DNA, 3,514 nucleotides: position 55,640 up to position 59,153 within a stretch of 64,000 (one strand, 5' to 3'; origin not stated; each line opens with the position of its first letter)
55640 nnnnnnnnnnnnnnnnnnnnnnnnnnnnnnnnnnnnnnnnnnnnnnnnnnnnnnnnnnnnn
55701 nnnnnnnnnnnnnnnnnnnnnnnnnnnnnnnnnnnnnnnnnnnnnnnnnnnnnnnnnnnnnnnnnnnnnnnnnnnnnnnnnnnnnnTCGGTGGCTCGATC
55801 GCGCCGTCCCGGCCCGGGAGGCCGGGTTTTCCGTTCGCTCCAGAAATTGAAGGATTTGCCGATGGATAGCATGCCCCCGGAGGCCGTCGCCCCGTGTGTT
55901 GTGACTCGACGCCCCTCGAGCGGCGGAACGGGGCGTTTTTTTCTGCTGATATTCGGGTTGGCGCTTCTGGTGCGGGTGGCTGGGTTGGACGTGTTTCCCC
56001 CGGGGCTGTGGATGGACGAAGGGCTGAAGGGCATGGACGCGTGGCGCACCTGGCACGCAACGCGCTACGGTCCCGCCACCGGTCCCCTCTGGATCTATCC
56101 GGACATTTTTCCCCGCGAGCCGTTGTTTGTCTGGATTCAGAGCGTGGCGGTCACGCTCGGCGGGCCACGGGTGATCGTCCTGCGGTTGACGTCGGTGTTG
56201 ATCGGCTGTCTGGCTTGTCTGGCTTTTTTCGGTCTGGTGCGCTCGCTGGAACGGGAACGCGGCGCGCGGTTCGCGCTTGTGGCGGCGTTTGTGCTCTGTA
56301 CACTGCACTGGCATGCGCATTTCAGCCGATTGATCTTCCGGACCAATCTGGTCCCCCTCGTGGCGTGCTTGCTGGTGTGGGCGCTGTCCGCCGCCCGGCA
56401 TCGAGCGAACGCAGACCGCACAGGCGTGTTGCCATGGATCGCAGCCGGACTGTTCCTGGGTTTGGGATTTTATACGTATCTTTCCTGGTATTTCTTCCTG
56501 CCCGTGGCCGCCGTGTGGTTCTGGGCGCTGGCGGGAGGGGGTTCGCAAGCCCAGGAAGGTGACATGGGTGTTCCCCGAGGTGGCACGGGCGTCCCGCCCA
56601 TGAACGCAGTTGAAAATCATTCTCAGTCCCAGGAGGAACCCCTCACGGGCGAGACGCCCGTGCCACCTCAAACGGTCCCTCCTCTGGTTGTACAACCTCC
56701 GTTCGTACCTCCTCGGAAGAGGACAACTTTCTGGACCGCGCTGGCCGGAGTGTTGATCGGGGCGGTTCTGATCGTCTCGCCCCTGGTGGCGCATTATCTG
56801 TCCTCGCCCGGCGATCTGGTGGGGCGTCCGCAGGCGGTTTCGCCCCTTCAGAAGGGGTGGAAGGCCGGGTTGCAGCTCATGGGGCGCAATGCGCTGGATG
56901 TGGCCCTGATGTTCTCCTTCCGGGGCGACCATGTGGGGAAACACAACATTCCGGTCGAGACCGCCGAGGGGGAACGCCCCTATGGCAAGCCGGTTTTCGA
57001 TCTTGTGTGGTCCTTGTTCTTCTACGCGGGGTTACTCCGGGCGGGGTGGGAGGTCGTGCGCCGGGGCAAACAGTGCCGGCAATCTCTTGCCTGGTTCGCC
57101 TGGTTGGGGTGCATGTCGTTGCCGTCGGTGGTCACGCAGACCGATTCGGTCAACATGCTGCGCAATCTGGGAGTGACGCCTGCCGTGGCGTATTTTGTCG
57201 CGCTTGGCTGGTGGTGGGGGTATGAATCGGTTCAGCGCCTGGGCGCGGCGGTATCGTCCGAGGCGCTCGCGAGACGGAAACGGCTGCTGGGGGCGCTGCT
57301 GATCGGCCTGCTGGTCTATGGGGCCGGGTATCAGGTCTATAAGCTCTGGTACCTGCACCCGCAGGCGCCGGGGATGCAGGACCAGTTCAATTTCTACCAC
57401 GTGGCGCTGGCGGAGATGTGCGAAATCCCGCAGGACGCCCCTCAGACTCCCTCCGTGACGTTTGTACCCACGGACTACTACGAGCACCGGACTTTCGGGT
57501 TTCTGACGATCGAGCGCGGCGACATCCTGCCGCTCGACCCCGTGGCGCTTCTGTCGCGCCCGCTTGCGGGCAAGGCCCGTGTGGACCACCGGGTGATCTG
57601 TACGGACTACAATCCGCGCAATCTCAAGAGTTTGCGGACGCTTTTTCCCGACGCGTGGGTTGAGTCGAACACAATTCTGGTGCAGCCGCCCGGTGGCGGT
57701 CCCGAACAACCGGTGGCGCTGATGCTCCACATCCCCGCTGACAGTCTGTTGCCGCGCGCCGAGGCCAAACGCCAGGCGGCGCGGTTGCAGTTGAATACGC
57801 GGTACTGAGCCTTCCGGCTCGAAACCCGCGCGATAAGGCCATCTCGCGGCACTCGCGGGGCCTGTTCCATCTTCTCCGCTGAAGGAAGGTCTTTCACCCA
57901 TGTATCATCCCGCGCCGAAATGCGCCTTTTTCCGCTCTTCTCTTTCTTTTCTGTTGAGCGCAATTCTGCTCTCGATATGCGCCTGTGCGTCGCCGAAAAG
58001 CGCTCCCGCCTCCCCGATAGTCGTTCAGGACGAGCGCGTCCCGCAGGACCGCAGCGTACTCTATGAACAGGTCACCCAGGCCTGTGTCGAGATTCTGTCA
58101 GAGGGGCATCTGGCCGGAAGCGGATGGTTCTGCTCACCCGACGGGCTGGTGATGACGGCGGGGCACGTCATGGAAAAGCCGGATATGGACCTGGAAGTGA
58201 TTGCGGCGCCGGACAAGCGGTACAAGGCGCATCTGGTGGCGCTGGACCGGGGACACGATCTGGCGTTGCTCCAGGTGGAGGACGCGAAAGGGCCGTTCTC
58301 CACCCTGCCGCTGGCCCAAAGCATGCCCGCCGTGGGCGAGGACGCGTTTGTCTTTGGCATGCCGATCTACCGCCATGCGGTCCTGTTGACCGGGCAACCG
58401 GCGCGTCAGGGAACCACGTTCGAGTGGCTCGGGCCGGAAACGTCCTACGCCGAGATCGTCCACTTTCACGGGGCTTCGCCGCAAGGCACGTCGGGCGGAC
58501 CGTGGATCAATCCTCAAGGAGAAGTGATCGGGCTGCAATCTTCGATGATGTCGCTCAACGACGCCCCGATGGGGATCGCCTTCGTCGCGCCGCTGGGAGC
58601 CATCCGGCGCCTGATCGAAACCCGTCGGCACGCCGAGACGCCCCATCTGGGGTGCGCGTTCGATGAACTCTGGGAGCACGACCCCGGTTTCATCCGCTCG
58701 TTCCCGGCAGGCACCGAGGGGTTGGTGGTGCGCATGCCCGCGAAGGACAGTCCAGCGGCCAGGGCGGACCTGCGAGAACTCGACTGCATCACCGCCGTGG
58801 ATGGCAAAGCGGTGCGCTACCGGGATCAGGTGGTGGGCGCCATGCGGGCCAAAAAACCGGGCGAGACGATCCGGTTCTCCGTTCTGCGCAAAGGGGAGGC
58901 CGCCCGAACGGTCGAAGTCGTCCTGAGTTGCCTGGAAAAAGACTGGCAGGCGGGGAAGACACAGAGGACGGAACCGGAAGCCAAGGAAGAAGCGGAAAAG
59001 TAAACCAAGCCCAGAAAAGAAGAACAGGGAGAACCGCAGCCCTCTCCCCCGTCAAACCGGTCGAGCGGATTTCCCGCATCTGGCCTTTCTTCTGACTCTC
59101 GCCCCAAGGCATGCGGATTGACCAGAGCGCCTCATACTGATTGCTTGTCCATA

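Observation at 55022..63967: Envelope-modification neighbourhood: YkgJ-like Cys protein, GT39/PMT-like transferase, S1C/PDZ lipoprotein protease, and a bPH - GT-C-like - GT-C-like - bPH cassette with tandem paralogs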

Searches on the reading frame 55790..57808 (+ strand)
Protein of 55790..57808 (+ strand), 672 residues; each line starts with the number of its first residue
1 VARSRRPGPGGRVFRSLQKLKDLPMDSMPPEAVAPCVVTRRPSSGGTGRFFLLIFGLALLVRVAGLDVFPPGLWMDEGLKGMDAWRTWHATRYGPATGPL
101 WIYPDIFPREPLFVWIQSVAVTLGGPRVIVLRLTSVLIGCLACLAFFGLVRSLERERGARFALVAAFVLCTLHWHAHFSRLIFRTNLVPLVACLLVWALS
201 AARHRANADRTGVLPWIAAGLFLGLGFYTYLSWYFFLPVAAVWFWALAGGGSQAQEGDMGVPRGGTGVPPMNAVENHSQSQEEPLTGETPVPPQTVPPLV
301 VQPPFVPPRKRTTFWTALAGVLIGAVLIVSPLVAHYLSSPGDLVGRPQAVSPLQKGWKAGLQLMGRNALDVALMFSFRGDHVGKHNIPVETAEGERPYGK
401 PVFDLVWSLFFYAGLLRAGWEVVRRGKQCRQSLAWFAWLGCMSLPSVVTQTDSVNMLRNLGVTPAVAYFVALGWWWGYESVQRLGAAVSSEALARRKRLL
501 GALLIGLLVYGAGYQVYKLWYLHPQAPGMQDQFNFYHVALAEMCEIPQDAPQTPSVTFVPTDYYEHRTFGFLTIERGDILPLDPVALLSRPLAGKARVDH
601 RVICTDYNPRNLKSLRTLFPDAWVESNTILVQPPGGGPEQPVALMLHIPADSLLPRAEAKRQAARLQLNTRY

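Call 3: search_protein_families(library=pfam, proteins=[window:55790-57808:+], max_evalue=0.1)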
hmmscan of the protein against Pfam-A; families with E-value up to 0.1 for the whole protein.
window:55790-57808:+ (672 aa): 1 family
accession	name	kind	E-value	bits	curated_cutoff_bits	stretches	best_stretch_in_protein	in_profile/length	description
PF13231.12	PMT_2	-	1.2e-06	29.3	26.1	1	111-247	4-130/160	Dolichyl-phosphate-mannose-protein mannosyltransferase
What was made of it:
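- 55790..57808 (+): GT-C glycosyltransferase 'GT672' (PMT_2). The likely true start is 55862 (648 aa). A D-E motif (LWMDEG) follows TM1, and there is a Pro-rich insert at about aa 245-310. PMT_2 at 29.3 bits against 26.1 (call 3).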

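Call 4: search_protein_families(library=ncbifam, proteins=[window:55790-57808:+], max_evalue=0.1)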
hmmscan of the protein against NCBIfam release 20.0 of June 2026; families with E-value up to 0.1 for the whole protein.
window:55790-57808:+ (672 aa): 0 families

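Call 61: find_homologous_proteins(query=window:55790-57808:+, max_evalue=0.00001)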
Query window:55790-57808:+ (672 aa): 33 proteins with E <= 0.00001 among 8000 candidates.
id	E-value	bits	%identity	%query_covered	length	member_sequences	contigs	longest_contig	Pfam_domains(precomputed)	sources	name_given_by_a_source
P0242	0.0e+0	1507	100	96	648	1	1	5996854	PF13231.13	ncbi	-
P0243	0.0e+0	1242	83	96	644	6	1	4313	PF13231.13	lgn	-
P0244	0.0e+0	1195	83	93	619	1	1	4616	PF13231.13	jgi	jgi:hypothetical protein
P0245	0.0e+0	1086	78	92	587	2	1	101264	PF13231.13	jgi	jgi:hypothetical protein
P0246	0.0e+0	1083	75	96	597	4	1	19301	-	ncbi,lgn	-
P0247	1.5e-173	597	49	92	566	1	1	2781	PF13231.13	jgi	jgi:hypothetical protein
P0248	3.8e-173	596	51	91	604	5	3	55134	-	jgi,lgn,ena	-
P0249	3.0e-148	513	47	93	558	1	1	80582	PF13231.13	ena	-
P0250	1.2e-143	498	42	92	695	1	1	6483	PF13231.13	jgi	jgi:hypothetical protein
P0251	9.5e-143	495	42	92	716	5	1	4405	PF13231.13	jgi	jgi:hypothetical protein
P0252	1.0e-138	482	42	92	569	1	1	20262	PF02366.25,PF13231.13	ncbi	-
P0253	1.4e-138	481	41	92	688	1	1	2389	PF13231.13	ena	-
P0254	3.3e-138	480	49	65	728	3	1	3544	PF13231.13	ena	-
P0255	1.8e-136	475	42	92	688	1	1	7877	PF13231.13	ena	-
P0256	6.8e-135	469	50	65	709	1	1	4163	PF13231.13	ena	-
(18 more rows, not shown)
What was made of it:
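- Checked: The database version of this protein has 648 aa, so the start is probably M25 at 55862 (call 61).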

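Call 62: find_encoding_contigs(protein=P0249, flank=7000, max_places=1)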
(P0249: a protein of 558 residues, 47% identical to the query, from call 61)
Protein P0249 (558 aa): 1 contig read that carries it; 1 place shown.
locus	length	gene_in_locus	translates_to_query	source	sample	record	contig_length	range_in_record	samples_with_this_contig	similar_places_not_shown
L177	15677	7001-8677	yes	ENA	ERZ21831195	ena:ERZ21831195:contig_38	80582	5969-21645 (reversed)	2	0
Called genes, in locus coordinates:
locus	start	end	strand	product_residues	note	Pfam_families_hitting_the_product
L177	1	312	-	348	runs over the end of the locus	PF01306:LacY_symp (weak), PF03825:Nuc_H_symport, PF07690:MFS_1, PF12832:MFS_1_like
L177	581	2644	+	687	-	PF00873:ACR_tran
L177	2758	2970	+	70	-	PF11127:YgaP-like_TM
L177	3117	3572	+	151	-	-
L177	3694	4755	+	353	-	PF04041:Glyco_hydro_130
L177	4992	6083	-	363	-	PF00072:Response_reg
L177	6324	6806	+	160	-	-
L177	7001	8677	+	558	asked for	PF13231:PMT_2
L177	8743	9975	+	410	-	PF00364:Biotin_lipoyl (faint), PF25917:BSH_RND, PF25919:BSH_CusB (weak), PF25876:HH_MFP_RND (faint), PF25885:HH_EMRA (weak), PF25954:Beta-barrel_RND_2 (weak), PF25963:Beta-barrel_AAEA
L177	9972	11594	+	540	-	PF00083:Sugar_tr, PF07690:MFS_1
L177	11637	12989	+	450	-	PF02056:Glyco_hydro_4, PF11975:Glyco_hydro_4C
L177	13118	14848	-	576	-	PF08486:SpoIID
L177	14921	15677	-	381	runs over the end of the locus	PF01168:Ala_racemase_N, PF00842:Ala_racemase_C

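Call 63: find_encoding_contigs(protein=P0248, flank=7000, max_places=1)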
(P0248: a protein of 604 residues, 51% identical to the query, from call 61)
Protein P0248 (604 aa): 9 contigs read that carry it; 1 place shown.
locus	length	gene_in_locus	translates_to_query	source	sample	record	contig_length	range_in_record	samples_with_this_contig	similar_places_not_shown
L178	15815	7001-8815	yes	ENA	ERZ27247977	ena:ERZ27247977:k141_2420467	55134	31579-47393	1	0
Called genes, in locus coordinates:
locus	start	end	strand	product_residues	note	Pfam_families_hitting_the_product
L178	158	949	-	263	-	PF01182:Glucosamine_iso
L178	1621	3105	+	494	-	PF01266:DAO (weak), PF01593:Amino_oxidase, PF13450:NAD_binding_8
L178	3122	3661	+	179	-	PF13650:Asp_protease_2 (weak), PF13975:gag-asp_proteas (faint)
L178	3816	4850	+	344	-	PF01408:GFO_IDH_MocA, PF03447:NAD_binding_3, PF02894:GFO_IDH_MocA_C, PF22725:GFO_IDH_MocA_C3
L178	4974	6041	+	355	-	PF02615:Ldh_2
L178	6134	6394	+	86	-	PF03693:ParD_antitoxin (weak)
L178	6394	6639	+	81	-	PF05016:ParE_toxin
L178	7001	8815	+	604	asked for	-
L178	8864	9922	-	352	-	-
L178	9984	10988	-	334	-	PF01515:PTA_PTB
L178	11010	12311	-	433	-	PF00285:Citrate_synt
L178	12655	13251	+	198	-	PF20046:DUF6448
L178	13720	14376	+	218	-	-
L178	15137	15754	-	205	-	PF24441:DUF7560 (weak), PF03703:bPH_2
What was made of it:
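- It is lost at 47-51% identity (calls 62, 63).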

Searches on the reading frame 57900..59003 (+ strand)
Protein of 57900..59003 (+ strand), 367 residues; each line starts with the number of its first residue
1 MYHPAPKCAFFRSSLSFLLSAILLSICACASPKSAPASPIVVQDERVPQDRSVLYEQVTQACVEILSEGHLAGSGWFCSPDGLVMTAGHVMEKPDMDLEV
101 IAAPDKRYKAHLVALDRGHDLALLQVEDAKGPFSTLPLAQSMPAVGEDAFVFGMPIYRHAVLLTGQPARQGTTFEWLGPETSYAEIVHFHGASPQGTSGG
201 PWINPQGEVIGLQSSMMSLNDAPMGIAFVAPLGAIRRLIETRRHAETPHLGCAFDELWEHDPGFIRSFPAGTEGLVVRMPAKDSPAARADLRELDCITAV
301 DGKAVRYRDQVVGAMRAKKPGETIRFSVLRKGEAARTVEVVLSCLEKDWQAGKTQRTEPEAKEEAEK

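Call 3: search_protein_families(library=pfam, proteins=[window:57900-59003:+], max_evalue=0.1)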
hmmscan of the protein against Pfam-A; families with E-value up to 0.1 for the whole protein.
window:57900-59003:+ (367 aa): 5 families
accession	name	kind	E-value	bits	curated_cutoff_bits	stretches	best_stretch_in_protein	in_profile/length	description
PF13365.12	Trypsin_2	-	9.5e-22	78.7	27.6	1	73-212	1-144/144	Trypsin-like peptidase domain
PF13180.12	PDZ_2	-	6.5e-12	46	27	1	272-334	11-73/80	PDZ domain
PF17820.7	PDZ_6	-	6.6e-07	29.4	27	1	280-328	5-52/54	PDZ domain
PF00089.32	Trypsin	-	1.6e-05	25.3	20.6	1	61-216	16-198/220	Trypsin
PF12912.12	N_NLPC_P60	-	0.09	13.3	25.4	0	17-58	2-43/118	NLPC_P60 stabilising domain, N term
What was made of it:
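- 57900..59003 (+): HtrA/DegS-like serine protease with one PDZ domain, a signal peptide and a probable lipobox (Cys29). Trypsin_2 at 78.7 bits and PDZ_2 at 46 bits (call 3).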

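Call 4: search_protein_families(library=ncbifam, proteins=[window:57900-59003:+], max_evalue=0.1)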
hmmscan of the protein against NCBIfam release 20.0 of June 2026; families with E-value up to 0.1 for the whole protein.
window:57900-59003:+ (367 aa): 21 families
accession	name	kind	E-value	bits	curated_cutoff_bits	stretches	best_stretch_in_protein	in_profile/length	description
TIGR02037.1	degP_htrA_DO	subfamily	9.8e-32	110.4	416.2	1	68-353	57-329/434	Do family serine endopeptidase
NF041521.1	HhoA_HhoB_HtrA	equivalog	3.9e-24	85.6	450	1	72-336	58-326/335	HhoA/HhoB/HtrA family serine endopeptidase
TIGR02038.1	protease_degS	equivalog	5.3e-20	71.9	422.95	1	72-341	79-345/351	outer membrane-stress sensor serine endopeptidase DegS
NF040960.1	MamE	equivalog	9.5e-18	64.1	800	2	73-240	124-291/659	magnetosome formation protease MamE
NF047968.1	SerProtHtrA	equivalog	8.4e-16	58.3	470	1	68-335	84-351/357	serine protease HtrA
NF033740.0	MarP_fam_protase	equivalog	3.3e-15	56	250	1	54-212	189-350/390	MarP family serine protease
NF007526.1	PRK10139.1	equivalog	2.8e-14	52.7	756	1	73-343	93-360/456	serine endoprotease DegQ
NF008147.1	PRK10898.1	equivalog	5.3e-14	52.1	408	1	55-335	62-341/352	outer membrane-stress sensor serine endopeptidase DegS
NF050055.1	SerProtHtrAMycob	equivalog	6.8e-12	45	800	1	69-334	225-491/502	serine protease HtrA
NF008189.1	PRK10942.1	equivalog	1.8e-11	43.2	720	1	81-343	124-382/477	serine endoprotease DegP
NF053637.1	SerProtHtrAspr2045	equivalog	2.5e-10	39.9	650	1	193-340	231-384/394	serine protease HtrA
NF040961.1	MamO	equivalog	3.3e-10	38.9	800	1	47-221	71-248/648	magnetosome protein MamO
NF041810.1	Avs1b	equivalog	1.3e-06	25.8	1500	1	56-160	4-111/1931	AVAST type 1 anti-phage system protease Avs1b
TIGR00225.1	prc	subfamily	4.3e-06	26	218.6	1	274-341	63-130/335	C-terminal processing peptidase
NF041199.1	trx7_PDZ_seleno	equivalog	0.00019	20.4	300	1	281-335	328-384/390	Trx7/PDZ domain-containing (seleno)protein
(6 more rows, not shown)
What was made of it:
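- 57900..59003 (+): TIGR02037 scores 110 bits, far below its equivalog cut-off (call 4).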
